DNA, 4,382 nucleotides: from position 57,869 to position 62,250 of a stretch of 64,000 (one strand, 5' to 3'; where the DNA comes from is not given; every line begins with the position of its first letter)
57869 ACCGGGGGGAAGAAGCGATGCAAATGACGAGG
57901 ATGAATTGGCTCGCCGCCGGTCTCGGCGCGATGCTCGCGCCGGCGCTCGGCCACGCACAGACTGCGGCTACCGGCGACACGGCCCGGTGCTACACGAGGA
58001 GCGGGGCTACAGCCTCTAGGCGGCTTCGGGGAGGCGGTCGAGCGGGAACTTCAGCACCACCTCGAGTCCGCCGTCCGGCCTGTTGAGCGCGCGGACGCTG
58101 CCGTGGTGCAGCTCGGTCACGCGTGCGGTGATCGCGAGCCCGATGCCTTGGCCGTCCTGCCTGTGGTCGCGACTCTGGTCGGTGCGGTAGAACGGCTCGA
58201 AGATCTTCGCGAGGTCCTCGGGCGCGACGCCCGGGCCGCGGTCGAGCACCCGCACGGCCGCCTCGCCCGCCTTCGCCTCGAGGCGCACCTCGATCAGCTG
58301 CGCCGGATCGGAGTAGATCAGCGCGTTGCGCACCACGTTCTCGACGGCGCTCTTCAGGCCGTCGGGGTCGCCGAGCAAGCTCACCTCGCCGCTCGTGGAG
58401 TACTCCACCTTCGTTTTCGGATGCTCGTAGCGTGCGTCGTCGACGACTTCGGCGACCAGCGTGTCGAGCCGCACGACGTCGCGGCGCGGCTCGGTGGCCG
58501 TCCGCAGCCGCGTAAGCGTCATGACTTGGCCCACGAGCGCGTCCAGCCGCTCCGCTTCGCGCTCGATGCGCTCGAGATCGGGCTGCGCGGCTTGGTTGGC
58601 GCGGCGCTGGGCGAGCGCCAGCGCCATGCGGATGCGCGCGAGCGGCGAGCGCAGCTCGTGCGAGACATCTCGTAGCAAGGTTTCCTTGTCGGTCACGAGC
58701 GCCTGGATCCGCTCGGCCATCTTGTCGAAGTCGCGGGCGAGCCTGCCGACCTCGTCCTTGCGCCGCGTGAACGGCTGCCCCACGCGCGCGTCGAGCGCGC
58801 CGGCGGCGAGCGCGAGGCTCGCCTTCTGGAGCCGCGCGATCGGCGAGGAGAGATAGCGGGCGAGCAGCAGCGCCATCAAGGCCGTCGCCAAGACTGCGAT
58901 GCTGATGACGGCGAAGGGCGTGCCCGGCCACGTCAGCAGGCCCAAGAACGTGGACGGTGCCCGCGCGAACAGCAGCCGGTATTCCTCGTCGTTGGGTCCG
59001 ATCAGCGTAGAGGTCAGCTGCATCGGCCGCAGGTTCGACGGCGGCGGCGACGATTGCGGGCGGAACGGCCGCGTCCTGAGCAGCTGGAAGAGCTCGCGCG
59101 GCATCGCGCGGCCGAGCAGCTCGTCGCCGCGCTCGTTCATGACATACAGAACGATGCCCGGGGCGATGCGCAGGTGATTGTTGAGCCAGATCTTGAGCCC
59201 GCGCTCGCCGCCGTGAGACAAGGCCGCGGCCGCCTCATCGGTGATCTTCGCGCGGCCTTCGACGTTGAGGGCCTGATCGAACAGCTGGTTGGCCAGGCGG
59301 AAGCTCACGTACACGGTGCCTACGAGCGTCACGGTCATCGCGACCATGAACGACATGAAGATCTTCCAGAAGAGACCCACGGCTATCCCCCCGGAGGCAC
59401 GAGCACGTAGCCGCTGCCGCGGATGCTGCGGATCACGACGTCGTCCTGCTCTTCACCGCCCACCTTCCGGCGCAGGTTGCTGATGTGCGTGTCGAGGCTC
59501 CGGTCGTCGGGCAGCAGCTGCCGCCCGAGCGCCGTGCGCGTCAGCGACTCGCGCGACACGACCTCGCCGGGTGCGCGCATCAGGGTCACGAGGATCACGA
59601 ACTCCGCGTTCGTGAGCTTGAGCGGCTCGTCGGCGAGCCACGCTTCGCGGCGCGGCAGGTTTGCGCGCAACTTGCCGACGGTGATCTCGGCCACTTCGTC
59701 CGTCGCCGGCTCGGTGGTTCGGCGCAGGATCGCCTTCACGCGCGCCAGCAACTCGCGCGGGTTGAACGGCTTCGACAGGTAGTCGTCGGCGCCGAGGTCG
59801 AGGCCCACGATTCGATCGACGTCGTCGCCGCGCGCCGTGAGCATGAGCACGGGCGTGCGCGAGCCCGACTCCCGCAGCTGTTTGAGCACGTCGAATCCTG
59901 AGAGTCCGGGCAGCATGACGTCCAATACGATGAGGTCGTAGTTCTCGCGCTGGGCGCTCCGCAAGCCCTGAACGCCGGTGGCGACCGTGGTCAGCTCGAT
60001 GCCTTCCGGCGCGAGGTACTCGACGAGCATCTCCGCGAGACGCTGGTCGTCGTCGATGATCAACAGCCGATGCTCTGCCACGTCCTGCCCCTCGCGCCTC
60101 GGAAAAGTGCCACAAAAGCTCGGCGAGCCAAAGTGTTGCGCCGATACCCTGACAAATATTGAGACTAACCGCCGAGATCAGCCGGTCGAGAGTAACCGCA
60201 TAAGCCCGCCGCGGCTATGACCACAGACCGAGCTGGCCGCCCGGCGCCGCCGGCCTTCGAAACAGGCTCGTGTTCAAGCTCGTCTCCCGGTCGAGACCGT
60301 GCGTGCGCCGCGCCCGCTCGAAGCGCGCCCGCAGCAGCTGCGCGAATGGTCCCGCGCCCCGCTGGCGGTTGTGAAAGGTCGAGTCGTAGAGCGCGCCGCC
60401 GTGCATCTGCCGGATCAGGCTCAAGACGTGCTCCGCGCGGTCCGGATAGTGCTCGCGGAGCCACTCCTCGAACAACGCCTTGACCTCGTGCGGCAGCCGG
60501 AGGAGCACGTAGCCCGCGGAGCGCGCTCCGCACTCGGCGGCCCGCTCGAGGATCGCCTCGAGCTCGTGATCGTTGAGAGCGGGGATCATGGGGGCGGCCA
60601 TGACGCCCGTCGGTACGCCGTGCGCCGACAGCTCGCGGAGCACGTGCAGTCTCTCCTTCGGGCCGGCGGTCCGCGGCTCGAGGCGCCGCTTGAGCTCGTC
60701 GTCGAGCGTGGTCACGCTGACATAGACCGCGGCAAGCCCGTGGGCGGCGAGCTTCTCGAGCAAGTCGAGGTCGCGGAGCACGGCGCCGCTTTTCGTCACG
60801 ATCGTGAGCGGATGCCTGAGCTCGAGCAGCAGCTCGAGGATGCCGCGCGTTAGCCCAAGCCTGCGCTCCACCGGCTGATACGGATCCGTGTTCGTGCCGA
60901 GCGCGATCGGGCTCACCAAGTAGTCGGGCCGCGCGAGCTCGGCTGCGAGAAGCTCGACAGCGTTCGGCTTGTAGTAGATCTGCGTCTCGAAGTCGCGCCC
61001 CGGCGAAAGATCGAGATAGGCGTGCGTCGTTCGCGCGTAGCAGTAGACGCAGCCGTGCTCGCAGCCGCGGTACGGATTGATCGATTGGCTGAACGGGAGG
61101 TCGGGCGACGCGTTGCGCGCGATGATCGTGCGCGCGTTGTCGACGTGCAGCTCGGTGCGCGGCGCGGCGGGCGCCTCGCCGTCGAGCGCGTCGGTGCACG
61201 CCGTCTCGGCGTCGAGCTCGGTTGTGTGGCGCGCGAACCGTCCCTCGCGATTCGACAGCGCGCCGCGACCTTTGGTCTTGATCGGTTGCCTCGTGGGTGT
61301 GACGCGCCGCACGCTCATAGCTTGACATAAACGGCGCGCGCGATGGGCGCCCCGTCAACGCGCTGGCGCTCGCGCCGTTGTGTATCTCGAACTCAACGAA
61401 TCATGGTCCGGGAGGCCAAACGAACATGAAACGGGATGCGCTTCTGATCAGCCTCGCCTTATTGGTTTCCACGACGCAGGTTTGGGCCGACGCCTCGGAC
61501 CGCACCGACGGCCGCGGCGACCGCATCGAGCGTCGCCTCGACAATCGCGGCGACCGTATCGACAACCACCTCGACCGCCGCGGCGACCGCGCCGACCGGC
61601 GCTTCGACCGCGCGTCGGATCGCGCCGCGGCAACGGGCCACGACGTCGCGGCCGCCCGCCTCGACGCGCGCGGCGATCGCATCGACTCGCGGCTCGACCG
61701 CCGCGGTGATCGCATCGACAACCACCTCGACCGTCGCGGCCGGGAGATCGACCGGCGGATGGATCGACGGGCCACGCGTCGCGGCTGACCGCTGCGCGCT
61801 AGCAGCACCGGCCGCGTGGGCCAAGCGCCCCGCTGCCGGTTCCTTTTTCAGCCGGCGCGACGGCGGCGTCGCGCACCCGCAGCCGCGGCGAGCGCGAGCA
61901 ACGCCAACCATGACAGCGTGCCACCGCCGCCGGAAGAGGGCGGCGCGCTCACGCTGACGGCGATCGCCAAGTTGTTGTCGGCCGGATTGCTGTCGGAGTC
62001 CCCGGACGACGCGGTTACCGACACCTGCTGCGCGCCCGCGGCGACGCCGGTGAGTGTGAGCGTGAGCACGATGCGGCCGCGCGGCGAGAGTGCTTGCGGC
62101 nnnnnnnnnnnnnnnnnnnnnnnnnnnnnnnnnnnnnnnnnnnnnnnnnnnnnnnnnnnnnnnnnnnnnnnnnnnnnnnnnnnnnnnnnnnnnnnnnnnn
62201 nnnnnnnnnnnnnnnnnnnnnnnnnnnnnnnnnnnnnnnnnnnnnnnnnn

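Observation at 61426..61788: Secreted Arg/Asp-rich protein built from 11-residue repeats (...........)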

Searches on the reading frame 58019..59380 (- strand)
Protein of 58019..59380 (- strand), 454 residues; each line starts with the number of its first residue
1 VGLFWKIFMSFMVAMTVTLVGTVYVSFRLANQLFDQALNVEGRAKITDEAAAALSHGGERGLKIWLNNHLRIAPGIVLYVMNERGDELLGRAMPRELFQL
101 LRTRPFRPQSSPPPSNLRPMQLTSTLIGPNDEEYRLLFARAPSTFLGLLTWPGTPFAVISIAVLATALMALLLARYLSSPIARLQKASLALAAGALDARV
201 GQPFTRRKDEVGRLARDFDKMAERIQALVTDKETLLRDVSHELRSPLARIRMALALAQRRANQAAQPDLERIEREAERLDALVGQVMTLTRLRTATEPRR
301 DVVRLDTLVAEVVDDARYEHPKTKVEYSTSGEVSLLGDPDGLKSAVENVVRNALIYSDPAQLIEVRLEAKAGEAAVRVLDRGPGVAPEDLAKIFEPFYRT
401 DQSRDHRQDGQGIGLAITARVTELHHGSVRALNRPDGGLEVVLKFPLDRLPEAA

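Call 5: search_protein_families(library=pfam, proteins=[window:58019-59380:-], max_evalue=0.1)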
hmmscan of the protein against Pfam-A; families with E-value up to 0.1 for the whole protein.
window:58019-59380:- (454 aa): 5 families
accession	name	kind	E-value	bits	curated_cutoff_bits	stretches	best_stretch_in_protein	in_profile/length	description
PF02518.31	HATPase_c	-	1.1e-24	87.5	26.4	1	337-448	1-110/111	Histidine kinase-, DNA gyrase B-, and HSP90-like ATPase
PF00512.31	HisKA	-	2.2e-13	50.5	26.9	1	232-293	2-64/66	His Kinase A (phospho-acceptor) domain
PF00672.30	HAMP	-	4.7e-12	46.5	25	1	172-227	1-53/53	HAMP domain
PF13581.12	HATPase_c_2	-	4.5e-05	23.9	27.4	1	343-423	33-110/127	Histidine kinase-like ATPase domain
PF13589.12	HATPase_c_3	-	0.0072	16.8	25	1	343-415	4-77/137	Histidine kinase-, DNA gyrase B-, and HSP90-like ATPase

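Call 24: search_protein_families(library=ncbifam, proteins=[window:58019-59380:-], max_evalue=1e-10)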
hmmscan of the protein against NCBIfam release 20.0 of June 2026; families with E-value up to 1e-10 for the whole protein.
window:58019-59380:- (454 aa): 60 families (the best 25 are shown)
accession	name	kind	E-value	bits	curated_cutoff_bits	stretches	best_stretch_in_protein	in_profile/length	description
NF045900.1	HisKinCpxALeg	equivalog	4.1e-85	286.2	800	1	3-446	4-450/451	two-component system sensor histidine kinase CpxA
NF007007.0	PRK09470.1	equivalog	4.3e-73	246.8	486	1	6-448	14-460/463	envelope stress sensor histidine kinase CpxA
NF012163.2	BaeS_SmeS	equivalog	1.8e-47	162.3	500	1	158-446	169-457/457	sensor histidine kinase efflux regulator BaeS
TIGR01386.1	cztS_silS_copS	subfamily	2.1e-47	162.2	292.55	1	13-446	15-457/457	heavy metal sensor histidine kinase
NF007837.0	PRK10549.1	equivalog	1.5e-46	159.1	603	1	156-449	167-460/466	envelope stress sensor histidine kinase BaeS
NF007898.0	PRK10604.1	equivalog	4.2e-46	158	478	1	157-448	140-424/433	two-component system sensor histidine kinase RstB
NF007004.0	PRK09467.1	equivalog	1.4e-44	152.7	415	1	159-447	163-436/440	two-component system sensor histidine kinase EnvZ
NF008312.0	PRK11100.1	equivalog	4.9e-43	147.6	356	1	161-447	190-474/477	two-component system sensor histidine kinase CreC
TIGR02966.1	phoR_proteo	equivalog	3.4e-42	144.6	334.2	1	226-429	108-317/333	phosphate regulon sensor histidine kinase PhoR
NF033092.0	HK_WalK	equivalog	9.1e-41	140.1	725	1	233-446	373-593/594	cell wall metabolism sensor histidine kinase WalK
NF040691.1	MtrAB_MtrB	equivalog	3.2e-37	128.7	450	1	161-447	197-492/507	MtrAB system histidine kinase MtrB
NF046044.1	PnpS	equivalog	4.3e-34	118.2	400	1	237-446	175-390/390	two-component system histidine kinase PnpS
NF041735.1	hist_kin_RppB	equivalog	3.5e-33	115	400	1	237-438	221-430/438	two-component system sensor histidine kinase RppB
TIGR03785.1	marine_sort_HK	equivalog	6.7e-33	113.9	612.2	1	158-442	411-699/703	proteobacterial dedicated sortase system histidine kinase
NF058527.1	HistKinChvGCaul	equivalog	1e-32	113.6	740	1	155-440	231-521/535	two-component sensor histidine kinase ChvG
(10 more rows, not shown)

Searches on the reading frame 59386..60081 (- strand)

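Call 5: search_protein_families(library=pfam, proteins=[window:59386-60081:-], max_evalue=0.1)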
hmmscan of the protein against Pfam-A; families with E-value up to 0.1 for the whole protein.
window:59386-60081:- (232 aa): 2 families
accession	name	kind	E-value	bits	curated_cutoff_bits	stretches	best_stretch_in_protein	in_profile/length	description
PF00072.30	Response_reg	-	2.9e-30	105.1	30.2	1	7-116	2-111/111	Response regulator receiver domain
PF00486.34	Trans_reg_C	-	9.9e-21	74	26.2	1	152-227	2-77/77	Transcriptional regulatory protein, C terminal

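Call 24: search_protein_families(library=ncbifam, proteins=[window:59386-60081:-], max_evalue=1e-10)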
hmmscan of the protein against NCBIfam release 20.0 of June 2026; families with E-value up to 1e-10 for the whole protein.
window:59386-60081:- (232 aa): 64 families (the best 25 are shown)
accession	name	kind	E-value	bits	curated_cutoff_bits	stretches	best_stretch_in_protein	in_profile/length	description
NF007005.1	PRK09468.1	equivalog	8.7e-66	221.7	331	1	3-231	3-235/237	osmolarity response regulator transcription factor OmpR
NF008199.0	PRK10955.1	equivalog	5.4e-61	206.5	341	1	4-228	2-229/232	envelope stress response regulator transcription factor CpxR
NF008296.0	PRK11083.1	equivalog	9.7e-60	201.8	273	1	2-227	2-225/228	two-component system response regulator CreB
NF040689.1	MtrAB_MtrA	equivalog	7.3e-56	189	300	1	6-225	1-216/219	MtrAB system response regulator MtrA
NF045944.1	ResRegRpaBCyano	equivalog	2.3e-54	184.2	330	1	7-227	1-227/229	response regulator transcription factor RpaB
NF007982.1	PRK10710.1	equivalog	5.2e-54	183.3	380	1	3-225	7-225/235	envelope stress response regulator BaeR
TIGR01387.1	cztR_silR_copR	subfamily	6.8e-54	182.8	279.2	1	6-227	1-218/218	heavy metal response regulator transcription factor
TIGR02154.1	PhoB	equivalog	9.8e-54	182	296.2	1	4-227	3-225/226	phosphate regulon transcriptional regulator PhoB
NF033117.2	vanR_ACDEGLN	exception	4.5e-51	173.6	350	1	6-226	1-224/226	VanR-ABDEGLN family response regulator transcription factor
NF053854.1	RespRegPhoBBctds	equivalog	1.5e-49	168.4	270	1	6-226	1-223/225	two-component system response regulator PhoB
NF007928.2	PRK10643.1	equivalog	5.8e-48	163.4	330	1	5-227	2-216/216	two-component system response regulator PmrA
NF041733.1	resp_reg_CseB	equivalog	5.9e-46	156.7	350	1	5-228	2-227/228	two-component system response regulator CseB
NF040534.1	resp_reg_YycF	equivalog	2.3e-45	154.7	340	1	5-227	2-227/231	response regulator YycF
NF045991.1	RespRegCtrARhodob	equivalog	1.5e-44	152.4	350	1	5-227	2-221/224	response regulator transcription factor CtrA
NF041209.1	resp_regPieR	equivalog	1.3e-43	149.3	450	1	5-225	2-225/231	two component system response regulator PieR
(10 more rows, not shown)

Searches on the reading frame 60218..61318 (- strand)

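Call 5: search_protein_families(library=pfam, proteins=[window:60218-61318:-], max_evalue=0.1)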
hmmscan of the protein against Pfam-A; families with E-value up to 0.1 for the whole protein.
window:60218-61318:- (367 aa): 3 families
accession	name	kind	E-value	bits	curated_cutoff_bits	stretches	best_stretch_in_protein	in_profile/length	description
PF04055.27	Radical_SAM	-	1.6e-20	74.4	29.5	1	80-259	1-165/166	Radical SAM superfamily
PF08902.16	DUF1848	-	0.00081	19.7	30.5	1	77-95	244-262/262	Domain of unknown function (DUF1848)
PF19238.5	Radical_SAM_2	-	0.011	15.8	26.7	0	187-253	69-134/151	Radical SAM-like domain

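Call 6: search_protein_families(library=ncbifam, proteins=[window:60218-61318:-], max_evalue=0.1)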
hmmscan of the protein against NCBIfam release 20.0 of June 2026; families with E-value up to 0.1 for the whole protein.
window:60218-61318:- (367 aa): 10 families
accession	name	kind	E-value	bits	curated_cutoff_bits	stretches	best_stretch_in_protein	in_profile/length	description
NF033668.1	rSAM_PA0069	hypoth_equivalog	1.7e-143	477.8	360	1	16-365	1-347/348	PA0069 family radical SAM protein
NF038135.1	rSAM_Rv2578c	equivalog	5.1e-70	236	430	1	50-302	33-289/317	Rv2578c family radical SAM protein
NF038136.1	rSAM_Rv_intein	exception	2e-61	208.5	700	2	93-301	335-545/574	intein-containing Rv2578c family radical SAM protein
TIGR04470.1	rSAM_mob_pairB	equivalog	5.2e-22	78.5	410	1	77-293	19-221/285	radical SAM mobile pair protein B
TIGR03278.1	methan_mark_10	equivalog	0.00047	19.1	350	1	160-275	94-205/404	methyl coenzyme M reductase-arginine methyltransferase Mmp10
NF045646.2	rSAM_Se_TrsS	equivalog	0.0011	17.6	490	1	181-262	174-253/441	radical SAM (seleno)protein TrsS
TIGR04403.1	rSAM_skfB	equivalog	0.0027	16.6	300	0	185-266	192-270/402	sporulation killing factor system radical SAM maturase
TIGR02666.1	moaA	equivalog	0.0036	16.3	284.05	1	175-262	97-182/336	GTP 3',8-cyclase MoaA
NF045702.1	rSAM_GDGT_ether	equivalog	0.0039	15.9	450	1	172-262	168-255/486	tetraether lipid synthase Tes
TIGR04055.1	rSAM_NirJ2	equivalog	0.039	13.5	500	1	174-288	77-189/326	putative heme d1 biosynthesis radical SAM protein NirJ2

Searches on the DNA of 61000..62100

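Call 84: search_rna_families(source=window, start=61000, end=62100, threshold=evalue, max_evalue=1)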
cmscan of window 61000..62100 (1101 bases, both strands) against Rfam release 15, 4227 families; matches with E-value up to 1: 4.
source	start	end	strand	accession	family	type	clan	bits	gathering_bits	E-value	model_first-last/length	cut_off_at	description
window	61097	61152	-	RF01781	ASdes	Gene; sRNA;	-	18.7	40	0.29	1-68/68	no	ASdes TB sRNA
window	61743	61848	-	RF03771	mir-341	Gene; miRNA;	-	18.2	90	0.98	1-96/96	no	mir-341 microRNA precursor family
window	61803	61848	-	RF00382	DnaX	Cis-reg; frameshift_element;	-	16.3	35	0.88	21-65/65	no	DnaX ribosomal frameshifting element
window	61498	61588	-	RF01390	isrG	Gene; sRNA;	-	13.8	100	0.34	122-212/279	no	isrG Hfq binding RNA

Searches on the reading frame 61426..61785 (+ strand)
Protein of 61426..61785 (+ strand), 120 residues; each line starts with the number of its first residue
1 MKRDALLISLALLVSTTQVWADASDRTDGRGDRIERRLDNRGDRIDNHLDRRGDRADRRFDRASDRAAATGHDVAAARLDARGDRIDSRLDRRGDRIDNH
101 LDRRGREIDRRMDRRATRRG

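Call 5: search_protein_families(library=pfam, proteins=[window:61426-61785:+], max_evalue=0.1)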
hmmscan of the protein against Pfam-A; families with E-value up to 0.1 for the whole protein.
window:61426-61785:+ (120 aa): 4 families
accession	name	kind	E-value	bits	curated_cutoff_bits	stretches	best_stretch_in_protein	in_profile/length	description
PF01442.23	Apolipoprotein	-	0.0066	16.6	90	1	30-91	126-186/190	Apolipoprotein A1/A4/E domain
PF10779.14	XhlA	-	0.033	14.8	34.7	0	33-59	8-33/67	Haemolysin XhlA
PF05597.16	Phasin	-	0.035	14.6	28.8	0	28-93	30-91/126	Poly(hydroxyalcanoate) granule associated protein (phasin)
PF14097.11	SpoVAE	-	0.081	13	27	0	19-58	88-127/180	Stage V sporulation protein AE1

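Call 6: search_protein_families(library=ncbifam, proteins=[window:61426-61785:+], max_evalue=0.1)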
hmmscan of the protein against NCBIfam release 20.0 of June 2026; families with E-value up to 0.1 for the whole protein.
window:61426-61785:+ (120 aa): 0 families
